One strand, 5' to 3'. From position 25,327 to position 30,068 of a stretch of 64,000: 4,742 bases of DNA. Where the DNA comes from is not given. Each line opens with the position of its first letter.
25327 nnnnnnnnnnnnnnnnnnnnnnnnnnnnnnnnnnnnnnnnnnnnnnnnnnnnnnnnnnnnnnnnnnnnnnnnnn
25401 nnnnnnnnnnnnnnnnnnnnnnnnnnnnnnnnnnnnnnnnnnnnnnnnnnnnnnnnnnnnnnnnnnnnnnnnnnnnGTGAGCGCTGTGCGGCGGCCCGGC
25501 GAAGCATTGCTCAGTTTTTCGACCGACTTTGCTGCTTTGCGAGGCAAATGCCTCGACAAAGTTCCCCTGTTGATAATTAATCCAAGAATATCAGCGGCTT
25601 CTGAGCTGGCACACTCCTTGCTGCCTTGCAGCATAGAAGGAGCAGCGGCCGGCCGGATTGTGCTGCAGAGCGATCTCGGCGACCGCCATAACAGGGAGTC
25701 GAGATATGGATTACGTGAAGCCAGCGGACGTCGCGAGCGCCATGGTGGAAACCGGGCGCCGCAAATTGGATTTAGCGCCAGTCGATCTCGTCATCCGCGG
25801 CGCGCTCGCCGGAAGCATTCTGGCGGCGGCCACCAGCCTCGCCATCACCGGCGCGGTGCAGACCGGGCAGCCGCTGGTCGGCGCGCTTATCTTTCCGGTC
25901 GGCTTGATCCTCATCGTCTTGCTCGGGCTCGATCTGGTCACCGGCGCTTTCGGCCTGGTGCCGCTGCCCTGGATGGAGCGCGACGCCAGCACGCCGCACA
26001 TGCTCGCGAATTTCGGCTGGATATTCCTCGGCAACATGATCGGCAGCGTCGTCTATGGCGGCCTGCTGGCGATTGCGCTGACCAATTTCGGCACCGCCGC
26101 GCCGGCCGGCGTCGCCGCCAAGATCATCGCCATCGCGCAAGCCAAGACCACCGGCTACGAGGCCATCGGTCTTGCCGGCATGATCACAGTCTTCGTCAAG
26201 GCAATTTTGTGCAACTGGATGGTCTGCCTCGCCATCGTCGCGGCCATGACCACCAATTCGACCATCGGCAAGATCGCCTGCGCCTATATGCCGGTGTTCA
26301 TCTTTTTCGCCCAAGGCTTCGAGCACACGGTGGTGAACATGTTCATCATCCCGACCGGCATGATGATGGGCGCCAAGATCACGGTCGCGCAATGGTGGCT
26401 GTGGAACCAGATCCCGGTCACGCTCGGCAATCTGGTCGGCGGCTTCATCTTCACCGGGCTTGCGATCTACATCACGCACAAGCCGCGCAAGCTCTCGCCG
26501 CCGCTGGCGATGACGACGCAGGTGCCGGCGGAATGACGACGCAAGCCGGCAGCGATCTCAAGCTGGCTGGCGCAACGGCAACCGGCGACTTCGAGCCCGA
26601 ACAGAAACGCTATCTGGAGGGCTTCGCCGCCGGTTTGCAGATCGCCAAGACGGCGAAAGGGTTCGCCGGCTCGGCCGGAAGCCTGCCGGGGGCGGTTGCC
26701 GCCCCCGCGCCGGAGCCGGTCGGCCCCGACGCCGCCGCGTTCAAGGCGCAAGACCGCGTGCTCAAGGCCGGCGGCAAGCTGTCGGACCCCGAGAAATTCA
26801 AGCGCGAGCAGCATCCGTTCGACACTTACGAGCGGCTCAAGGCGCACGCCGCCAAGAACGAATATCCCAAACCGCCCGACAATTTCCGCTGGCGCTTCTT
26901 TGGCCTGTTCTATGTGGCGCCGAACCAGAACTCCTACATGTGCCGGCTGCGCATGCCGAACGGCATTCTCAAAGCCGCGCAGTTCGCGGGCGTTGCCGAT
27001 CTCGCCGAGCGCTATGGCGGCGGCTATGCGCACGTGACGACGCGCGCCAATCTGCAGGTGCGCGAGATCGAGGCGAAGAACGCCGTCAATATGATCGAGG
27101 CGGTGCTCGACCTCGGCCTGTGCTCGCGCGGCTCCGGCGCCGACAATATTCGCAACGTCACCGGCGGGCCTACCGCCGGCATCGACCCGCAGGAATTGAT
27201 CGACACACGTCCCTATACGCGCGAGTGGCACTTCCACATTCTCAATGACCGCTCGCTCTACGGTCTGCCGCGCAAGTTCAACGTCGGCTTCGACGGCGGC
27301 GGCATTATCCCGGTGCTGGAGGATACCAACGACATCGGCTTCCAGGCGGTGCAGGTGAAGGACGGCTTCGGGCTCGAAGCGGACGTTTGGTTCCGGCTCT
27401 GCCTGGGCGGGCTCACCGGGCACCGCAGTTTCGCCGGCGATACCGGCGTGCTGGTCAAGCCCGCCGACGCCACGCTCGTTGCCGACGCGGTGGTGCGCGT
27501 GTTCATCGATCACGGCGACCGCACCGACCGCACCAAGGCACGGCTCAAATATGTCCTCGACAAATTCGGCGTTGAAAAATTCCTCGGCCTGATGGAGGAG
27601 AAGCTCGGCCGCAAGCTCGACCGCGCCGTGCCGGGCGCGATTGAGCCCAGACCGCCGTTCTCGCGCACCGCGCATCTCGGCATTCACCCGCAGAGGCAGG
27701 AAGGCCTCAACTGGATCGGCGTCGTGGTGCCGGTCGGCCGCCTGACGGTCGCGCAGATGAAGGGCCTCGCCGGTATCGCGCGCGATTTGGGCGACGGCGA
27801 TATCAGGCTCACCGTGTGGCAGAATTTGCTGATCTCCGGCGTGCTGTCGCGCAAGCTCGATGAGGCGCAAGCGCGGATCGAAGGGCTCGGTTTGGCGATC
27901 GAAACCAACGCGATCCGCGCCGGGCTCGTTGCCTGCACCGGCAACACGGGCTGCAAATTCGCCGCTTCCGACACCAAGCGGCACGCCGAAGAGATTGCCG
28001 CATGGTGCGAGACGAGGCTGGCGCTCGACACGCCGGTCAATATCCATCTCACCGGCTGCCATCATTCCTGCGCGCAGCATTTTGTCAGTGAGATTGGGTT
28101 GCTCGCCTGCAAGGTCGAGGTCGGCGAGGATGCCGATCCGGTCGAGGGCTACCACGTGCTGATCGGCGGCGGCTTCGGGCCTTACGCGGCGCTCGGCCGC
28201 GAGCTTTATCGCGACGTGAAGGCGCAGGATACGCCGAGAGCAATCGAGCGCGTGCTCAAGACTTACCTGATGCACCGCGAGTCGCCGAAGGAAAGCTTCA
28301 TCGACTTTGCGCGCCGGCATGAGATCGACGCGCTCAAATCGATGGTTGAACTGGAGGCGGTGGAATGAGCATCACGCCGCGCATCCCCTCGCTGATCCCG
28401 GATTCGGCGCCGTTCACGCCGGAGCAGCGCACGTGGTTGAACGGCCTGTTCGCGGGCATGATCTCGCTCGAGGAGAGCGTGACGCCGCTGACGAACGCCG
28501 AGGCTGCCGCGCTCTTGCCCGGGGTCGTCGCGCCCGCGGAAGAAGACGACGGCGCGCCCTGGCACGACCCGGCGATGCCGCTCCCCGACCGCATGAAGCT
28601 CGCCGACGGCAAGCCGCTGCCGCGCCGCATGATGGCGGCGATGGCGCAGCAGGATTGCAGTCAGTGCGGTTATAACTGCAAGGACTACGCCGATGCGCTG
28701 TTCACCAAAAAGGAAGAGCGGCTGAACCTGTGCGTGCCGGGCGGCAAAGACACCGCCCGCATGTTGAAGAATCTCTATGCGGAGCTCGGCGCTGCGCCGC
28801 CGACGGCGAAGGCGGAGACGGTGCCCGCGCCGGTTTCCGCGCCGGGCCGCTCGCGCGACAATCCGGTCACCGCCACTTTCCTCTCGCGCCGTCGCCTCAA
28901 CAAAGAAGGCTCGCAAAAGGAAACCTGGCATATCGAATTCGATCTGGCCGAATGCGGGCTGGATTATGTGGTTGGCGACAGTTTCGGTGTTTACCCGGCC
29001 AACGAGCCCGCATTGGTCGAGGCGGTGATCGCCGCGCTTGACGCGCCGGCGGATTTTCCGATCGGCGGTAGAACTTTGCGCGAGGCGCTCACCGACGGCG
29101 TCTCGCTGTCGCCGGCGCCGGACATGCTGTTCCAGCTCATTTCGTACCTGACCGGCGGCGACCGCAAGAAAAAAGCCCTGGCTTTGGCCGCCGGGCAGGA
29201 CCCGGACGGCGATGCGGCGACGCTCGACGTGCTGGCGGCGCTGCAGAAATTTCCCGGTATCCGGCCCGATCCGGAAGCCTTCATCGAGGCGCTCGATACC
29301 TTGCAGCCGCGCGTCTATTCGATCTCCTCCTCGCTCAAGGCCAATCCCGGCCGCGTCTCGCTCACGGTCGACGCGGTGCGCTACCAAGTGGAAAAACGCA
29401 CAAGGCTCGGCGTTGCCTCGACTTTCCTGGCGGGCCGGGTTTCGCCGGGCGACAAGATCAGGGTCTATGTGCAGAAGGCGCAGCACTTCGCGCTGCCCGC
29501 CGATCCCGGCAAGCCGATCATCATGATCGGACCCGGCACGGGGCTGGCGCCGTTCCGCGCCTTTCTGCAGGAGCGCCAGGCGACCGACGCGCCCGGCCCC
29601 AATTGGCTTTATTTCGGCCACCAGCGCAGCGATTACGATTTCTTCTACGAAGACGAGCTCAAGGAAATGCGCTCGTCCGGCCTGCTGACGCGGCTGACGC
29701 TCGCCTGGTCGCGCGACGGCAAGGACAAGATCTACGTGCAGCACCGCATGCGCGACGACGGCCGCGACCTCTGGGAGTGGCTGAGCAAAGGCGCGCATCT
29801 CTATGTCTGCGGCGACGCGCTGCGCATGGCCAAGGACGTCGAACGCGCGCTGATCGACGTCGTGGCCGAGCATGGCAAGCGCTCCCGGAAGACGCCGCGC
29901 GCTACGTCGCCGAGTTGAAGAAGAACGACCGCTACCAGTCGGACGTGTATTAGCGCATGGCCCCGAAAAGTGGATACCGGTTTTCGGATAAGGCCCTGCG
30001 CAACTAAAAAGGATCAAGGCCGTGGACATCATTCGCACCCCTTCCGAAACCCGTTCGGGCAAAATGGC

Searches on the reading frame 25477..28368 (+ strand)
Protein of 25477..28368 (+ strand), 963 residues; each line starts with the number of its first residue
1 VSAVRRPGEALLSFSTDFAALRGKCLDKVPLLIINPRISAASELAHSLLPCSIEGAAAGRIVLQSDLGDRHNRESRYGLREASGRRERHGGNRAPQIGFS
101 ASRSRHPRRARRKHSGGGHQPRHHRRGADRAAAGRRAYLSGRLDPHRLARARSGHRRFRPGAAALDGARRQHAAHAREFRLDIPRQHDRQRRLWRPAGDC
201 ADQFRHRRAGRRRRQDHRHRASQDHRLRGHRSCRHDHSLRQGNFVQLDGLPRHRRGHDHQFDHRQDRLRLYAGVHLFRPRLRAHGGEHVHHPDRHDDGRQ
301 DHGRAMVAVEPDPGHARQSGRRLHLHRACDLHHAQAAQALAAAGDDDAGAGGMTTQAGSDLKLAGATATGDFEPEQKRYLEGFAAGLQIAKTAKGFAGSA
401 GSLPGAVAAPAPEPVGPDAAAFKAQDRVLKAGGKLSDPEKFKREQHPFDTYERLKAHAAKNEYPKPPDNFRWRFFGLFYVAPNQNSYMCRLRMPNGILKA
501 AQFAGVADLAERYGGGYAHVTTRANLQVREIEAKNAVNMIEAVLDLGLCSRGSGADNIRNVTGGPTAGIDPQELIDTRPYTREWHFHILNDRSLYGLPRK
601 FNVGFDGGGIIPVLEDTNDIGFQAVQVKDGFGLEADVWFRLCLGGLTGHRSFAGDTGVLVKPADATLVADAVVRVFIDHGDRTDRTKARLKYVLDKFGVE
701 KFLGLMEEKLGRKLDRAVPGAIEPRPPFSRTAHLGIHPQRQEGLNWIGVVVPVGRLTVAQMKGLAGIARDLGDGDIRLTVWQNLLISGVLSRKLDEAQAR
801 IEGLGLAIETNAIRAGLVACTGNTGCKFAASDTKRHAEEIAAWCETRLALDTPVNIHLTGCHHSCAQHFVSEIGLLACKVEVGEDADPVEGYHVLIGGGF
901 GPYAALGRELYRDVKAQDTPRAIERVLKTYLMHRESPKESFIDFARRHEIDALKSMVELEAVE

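Call 11: search_protein_families(library=ncbifam, max_evalue=0.00001, proteins=[window:25477-28368:+])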
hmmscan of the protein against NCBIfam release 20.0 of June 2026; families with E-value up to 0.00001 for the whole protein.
window:25477-28368:+ (963 aa): 8 families
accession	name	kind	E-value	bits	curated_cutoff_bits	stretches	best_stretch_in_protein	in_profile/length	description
NF007126.0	PRK09567.1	equivalog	9.1e-291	965.3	523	1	368-961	3-591/595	NirA family protein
TIGR02435.1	CobG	equivalog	4.3e-121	404.5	234.8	1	476-879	7-385/388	precorrin-3B synthase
NF007125.0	PRK09566.1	equivalog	8.5e-105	351.1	594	1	435-928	12-503/513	ferredoxin--nitrite reductase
NF010029.0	PRK13504.1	equivalog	6.7e-45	153.5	457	2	597-955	215-566/575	NADPH-dependent assimilatory sulfite reductase hemoprotein subunit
TIGR02041.1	CysI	equivalog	6.8e-37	127.1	756.55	2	597-950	194-540/541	assimilatory sulfite reductase (NADPH) hemoprotein subunit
TIGR02042.1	sir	equivalog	6.6e-30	103.7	731.5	1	597-958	223-579/581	sulfite reductase, ferredoxin dependent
TIGR02912.1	sulfite_red_C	equivalog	8.5e-20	71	324.1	2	741-877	17-160/314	sulfite reductase subunit C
TIGR02066.1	dsrB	equivalog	6.3e-09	35.3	341.5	0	755-876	40-166/341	dissimilatory-type sulfite reductase subunit beta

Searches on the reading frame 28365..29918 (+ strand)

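Call 11: search_protein_families(library=ncbifam, max_evalue=0.00001, proteins=[window:28365-29918:+])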
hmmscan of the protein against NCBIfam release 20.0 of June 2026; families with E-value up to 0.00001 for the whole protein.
window:28365-29918:+ (517 aa): 13 families
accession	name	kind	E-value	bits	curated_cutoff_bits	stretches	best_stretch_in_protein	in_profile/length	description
NF004859.0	PRK06214.1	equivalog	2.1e-250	832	432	1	4-509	6-519/539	sulfite reductase subunit alpha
TIGR01931.1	cysJ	equivalog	5.7e-109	365.4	668.15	1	151-508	218-576/597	assimilatory sulfite reductase (NADPH) flavoprotein subunit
NF008197.0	PRK10953.1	equivalog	2.5e-97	326.6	838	1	141-505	212-577/601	NADPH-dependent assimilatory sulfite reductase flavoprotein subunit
NF045929.1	FNRPetHCyano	equivalog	7.1e-30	104.1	600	1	316-505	185-391/411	ferredoxin--NADP reductase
NF058510.1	bifunc_CpcD_PetH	exception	3.2e-29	101.9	635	1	316-505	181-385/405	bifunctional rod-capping linker CpcD/ferredoxin--NADP reductase PetH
TIGR03224.1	benzo_boxA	equivalog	1.1e-20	74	459.2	1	316-505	199-391/411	benzoyl-CoA 2,3-epoxidase subunit BoxA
TIGR01944.1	rnfB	subfamily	8.4e-09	35.2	68.7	1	82-137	33-87/190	RnfABCDGE type electron transport complex subunit B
NF003475.0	PRK05113.1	equivalog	2.1e-08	34.3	203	1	81-138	32-88/190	electron transport complex subunit RsxB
NF045803.1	MethMoxFADbindMmoC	equivalog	5.8e-08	31.9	500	1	349-439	181-269/343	aromatic/alkene monooxygenase hydroxylase FAD-binding subunit MmoC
NF009805.0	PRK13289.1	equivalog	1.2e-07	31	432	1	311-497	201-378/399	NO-inducible flavohemoprotein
NF040810.1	BenC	equivalog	2e-07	30.5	430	1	311-493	146-312/333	benzoate 1,2-dioxygenase electron transfer component BenC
NF005415.0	PRK06991.1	equivalog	3.4e-06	26.9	281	1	83-140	5-62/284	electron transport complex subunit RsxB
NF006446.0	PRK08764.1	equivalog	7.6e-06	25.9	220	0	85-137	8-60/139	Rnf electron transport complex subunit RnfB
